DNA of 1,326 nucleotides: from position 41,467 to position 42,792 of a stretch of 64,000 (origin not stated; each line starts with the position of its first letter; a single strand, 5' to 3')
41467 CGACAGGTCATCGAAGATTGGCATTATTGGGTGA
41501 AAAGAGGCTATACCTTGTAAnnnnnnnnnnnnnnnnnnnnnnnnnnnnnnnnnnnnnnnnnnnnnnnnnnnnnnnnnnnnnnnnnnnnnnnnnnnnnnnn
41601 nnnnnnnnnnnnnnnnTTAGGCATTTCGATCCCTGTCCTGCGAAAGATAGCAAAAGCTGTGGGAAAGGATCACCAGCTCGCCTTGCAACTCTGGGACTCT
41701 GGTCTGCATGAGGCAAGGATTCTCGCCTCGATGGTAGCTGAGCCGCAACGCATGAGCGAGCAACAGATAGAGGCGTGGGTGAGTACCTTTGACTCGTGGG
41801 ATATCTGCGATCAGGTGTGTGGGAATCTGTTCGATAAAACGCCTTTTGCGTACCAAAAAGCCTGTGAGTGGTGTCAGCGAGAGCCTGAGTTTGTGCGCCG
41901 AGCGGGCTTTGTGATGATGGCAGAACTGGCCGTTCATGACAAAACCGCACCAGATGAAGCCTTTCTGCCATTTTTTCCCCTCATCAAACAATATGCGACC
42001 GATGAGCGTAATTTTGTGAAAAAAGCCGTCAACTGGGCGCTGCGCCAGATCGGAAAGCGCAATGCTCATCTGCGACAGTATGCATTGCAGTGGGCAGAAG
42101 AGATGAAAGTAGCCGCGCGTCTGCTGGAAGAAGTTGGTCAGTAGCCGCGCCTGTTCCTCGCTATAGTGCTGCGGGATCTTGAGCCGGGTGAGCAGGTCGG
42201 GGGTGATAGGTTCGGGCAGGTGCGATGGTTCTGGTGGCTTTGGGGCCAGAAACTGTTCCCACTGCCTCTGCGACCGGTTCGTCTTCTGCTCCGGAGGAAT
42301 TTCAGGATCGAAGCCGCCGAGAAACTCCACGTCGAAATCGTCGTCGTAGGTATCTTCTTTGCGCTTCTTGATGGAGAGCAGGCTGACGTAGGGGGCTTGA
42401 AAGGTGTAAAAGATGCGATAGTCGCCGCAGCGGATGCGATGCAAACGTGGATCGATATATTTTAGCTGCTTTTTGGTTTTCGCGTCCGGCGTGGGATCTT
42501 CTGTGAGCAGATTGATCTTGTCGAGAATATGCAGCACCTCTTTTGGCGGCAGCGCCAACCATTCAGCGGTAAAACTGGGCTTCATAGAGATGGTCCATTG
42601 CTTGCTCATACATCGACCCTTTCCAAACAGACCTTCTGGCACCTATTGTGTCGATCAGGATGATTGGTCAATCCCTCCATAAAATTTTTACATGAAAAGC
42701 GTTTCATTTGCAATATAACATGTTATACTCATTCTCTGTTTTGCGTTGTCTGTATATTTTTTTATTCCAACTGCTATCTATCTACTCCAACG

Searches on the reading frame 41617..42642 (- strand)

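Call 9: search_protein_families(library=pfam, proteins=[window:41617-42642:-], max_evalue=0.001)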
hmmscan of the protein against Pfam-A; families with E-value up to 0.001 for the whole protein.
window:41617-42642:- (341 aa): 1 family
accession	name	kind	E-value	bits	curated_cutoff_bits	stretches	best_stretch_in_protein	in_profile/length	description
PF05016.21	ParE_toxin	-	0.00029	21.8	23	1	39-97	32-88/89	ParE toxin of type II toxin-antitoxin system, parDE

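Call 93: search_protein_families(library=padloc, proteins=[window:41617-42642:-], max_evalue=0.00001)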
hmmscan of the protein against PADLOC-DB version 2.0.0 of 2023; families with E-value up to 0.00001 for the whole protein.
window:41617-42642:- (341 aa): 0 families
